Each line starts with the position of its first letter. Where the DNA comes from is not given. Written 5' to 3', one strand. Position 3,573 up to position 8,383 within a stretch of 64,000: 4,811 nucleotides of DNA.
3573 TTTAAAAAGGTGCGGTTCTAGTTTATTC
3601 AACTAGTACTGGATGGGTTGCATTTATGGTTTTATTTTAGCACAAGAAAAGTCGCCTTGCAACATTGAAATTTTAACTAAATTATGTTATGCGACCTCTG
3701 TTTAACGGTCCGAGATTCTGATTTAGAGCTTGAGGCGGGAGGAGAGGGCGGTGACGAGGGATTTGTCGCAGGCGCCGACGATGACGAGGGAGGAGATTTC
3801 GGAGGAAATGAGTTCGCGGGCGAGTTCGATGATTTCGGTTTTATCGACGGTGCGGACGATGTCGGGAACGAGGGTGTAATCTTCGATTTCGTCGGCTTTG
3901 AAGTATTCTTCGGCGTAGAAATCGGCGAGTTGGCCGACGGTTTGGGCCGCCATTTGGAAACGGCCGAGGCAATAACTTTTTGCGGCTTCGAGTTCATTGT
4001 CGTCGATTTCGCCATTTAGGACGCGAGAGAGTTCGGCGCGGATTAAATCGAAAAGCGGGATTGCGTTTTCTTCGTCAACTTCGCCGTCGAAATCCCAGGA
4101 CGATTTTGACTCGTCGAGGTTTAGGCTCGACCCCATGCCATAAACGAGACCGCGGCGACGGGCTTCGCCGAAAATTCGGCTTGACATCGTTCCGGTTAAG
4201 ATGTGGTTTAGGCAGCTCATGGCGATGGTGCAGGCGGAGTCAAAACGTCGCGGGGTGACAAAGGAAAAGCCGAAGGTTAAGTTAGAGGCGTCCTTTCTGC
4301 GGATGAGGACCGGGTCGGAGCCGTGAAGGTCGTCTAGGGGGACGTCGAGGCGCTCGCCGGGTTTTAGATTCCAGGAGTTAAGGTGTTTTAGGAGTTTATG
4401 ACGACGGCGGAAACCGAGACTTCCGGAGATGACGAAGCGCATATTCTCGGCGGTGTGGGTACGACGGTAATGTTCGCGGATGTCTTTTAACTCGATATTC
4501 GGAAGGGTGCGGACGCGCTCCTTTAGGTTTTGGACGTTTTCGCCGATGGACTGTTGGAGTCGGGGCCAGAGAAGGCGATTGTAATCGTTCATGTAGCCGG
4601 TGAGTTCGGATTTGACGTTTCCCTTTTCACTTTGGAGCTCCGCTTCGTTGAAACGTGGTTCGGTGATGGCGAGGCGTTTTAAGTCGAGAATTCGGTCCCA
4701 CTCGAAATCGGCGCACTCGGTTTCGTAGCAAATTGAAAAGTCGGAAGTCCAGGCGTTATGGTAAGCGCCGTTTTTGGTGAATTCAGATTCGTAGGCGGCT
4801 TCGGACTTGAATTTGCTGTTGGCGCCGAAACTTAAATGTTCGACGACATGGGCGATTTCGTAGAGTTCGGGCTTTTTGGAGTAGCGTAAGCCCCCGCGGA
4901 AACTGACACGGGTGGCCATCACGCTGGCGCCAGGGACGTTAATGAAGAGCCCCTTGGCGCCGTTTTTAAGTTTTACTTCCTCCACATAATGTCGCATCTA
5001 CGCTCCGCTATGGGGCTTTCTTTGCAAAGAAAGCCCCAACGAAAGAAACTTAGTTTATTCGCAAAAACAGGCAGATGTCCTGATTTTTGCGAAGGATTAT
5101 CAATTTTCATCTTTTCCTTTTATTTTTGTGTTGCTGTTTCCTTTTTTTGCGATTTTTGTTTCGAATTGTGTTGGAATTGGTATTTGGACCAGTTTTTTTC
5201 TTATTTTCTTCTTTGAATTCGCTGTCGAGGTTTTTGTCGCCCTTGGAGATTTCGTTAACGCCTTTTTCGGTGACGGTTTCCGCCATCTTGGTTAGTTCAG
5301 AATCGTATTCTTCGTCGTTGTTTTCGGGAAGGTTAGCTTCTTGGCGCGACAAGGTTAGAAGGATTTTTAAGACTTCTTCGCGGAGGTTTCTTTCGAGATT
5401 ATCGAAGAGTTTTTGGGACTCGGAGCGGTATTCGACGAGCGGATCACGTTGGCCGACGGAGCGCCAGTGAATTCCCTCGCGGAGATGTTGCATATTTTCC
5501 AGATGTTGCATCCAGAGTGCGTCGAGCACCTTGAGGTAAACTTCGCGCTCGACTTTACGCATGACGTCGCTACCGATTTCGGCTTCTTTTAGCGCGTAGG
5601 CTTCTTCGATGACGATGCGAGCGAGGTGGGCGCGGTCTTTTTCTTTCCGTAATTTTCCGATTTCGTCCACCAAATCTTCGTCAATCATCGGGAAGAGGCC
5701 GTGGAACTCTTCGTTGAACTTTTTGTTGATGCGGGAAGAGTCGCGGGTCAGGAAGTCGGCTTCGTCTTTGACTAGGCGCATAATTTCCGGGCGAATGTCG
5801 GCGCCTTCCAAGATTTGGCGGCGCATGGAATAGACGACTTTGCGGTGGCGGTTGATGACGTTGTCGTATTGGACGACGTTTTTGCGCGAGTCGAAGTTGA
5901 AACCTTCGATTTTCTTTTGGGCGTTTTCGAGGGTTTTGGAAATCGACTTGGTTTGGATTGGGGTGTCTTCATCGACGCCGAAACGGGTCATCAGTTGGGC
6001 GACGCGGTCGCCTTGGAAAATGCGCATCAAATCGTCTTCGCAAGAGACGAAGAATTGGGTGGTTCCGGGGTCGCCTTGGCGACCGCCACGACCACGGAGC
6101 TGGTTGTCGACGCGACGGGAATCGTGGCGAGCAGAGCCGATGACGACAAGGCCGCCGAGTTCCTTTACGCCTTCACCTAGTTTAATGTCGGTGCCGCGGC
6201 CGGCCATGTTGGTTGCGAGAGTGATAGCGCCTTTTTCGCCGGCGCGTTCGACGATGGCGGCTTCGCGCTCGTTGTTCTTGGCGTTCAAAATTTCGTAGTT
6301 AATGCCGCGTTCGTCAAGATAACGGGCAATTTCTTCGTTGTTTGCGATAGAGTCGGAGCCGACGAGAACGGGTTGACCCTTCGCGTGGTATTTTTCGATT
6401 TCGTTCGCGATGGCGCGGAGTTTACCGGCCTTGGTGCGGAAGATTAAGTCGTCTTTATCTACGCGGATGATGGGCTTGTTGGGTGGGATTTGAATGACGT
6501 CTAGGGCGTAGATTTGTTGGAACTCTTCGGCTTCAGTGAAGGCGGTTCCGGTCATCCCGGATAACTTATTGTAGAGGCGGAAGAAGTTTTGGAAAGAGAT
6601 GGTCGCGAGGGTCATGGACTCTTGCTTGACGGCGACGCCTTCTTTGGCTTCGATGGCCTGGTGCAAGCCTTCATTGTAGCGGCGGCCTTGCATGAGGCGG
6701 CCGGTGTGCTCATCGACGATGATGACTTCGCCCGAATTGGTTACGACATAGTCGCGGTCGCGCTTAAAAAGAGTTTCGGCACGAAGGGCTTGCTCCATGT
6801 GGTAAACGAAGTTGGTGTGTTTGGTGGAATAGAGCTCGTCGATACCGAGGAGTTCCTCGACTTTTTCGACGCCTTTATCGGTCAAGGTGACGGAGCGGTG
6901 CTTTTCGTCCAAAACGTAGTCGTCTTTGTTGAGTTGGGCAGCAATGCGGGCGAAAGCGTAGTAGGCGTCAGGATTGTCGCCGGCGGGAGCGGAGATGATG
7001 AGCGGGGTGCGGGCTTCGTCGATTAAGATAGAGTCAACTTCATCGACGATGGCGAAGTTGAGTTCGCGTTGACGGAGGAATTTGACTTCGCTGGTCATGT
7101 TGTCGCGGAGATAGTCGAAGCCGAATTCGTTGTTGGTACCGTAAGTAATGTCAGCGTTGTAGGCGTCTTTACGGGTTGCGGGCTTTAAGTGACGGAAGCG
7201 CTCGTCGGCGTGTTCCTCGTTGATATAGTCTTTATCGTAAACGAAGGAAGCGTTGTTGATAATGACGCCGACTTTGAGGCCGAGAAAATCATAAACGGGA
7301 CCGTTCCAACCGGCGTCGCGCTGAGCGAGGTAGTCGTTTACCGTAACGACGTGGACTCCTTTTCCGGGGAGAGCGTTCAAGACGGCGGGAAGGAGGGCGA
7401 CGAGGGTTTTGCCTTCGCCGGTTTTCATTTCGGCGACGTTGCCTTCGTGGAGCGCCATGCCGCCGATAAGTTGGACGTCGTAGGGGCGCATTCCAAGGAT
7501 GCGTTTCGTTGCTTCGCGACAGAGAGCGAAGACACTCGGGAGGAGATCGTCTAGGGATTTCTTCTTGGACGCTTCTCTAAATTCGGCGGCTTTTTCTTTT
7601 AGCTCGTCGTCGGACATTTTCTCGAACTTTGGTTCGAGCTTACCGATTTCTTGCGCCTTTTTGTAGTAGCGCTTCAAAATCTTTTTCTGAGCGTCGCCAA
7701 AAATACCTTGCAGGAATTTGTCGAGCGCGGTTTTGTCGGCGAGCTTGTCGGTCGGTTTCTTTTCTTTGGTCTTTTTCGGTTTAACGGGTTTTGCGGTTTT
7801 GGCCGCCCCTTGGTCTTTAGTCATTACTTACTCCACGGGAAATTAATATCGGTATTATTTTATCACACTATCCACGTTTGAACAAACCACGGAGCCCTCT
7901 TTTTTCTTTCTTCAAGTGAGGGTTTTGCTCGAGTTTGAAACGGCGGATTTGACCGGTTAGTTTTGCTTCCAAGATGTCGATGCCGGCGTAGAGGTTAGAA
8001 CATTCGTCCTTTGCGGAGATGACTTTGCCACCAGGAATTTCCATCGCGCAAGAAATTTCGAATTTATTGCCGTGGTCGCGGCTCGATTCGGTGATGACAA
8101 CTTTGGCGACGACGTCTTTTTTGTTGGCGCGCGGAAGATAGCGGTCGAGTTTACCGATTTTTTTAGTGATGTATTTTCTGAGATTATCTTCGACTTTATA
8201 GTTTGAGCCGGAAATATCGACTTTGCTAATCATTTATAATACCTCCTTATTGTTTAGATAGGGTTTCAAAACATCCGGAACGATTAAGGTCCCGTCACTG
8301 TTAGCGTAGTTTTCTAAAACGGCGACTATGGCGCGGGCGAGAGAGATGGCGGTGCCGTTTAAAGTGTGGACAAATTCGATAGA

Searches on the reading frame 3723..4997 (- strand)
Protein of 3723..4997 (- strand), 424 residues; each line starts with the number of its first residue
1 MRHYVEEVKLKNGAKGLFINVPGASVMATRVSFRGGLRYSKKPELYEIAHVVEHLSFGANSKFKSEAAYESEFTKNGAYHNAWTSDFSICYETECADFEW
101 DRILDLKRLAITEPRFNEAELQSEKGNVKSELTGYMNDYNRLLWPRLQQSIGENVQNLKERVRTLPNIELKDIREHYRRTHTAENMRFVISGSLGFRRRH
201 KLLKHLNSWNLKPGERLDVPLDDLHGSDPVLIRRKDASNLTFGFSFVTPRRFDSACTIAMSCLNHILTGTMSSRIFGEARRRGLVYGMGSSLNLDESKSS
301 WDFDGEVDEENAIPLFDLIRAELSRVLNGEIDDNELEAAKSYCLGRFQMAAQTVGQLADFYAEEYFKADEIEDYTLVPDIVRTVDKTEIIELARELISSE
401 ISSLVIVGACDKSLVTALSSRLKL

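Call 57: search_protein_families(library=pfam, proteins=[window:3723-4997:-], max_evalue=0.0001)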
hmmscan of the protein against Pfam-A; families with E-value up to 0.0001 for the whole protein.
window:3723-4997:- (424 aa): 2 families
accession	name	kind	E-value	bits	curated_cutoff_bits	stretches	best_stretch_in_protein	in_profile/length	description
PF05193.26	Peptidase_M16_C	-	3.8e-21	76.2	23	1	168-341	2-179/181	Peptidase M16 inactive domain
PF00675.25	Peptidase_M16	-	2.7e-11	44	22.3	1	28-143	14-127/149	Insulinase (Peptidase family M16)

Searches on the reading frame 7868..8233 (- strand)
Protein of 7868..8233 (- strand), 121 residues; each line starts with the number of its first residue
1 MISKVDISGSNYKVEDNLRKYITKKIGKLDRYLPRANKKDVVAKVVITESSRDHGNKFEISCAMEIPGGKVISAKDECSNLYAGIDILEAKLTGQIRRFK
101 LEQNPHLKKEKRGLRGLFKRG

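Call 57: search_protein_families(library=pfam, proteins=[window:7868-8233:-], max_evalue=0.0001)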
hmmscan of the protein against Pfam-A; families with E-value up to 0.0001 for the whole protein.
window:7868-8233:- (121 aa): 1 family
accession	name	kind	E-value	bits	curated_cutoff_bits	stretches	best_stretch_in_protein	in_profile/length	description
PF02482.25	Ribosomal_S30AE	-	7.9e-17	62.2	23.7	1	5-100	1-84/88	Sigma 54 modulation protein / S30EA ribosomal protein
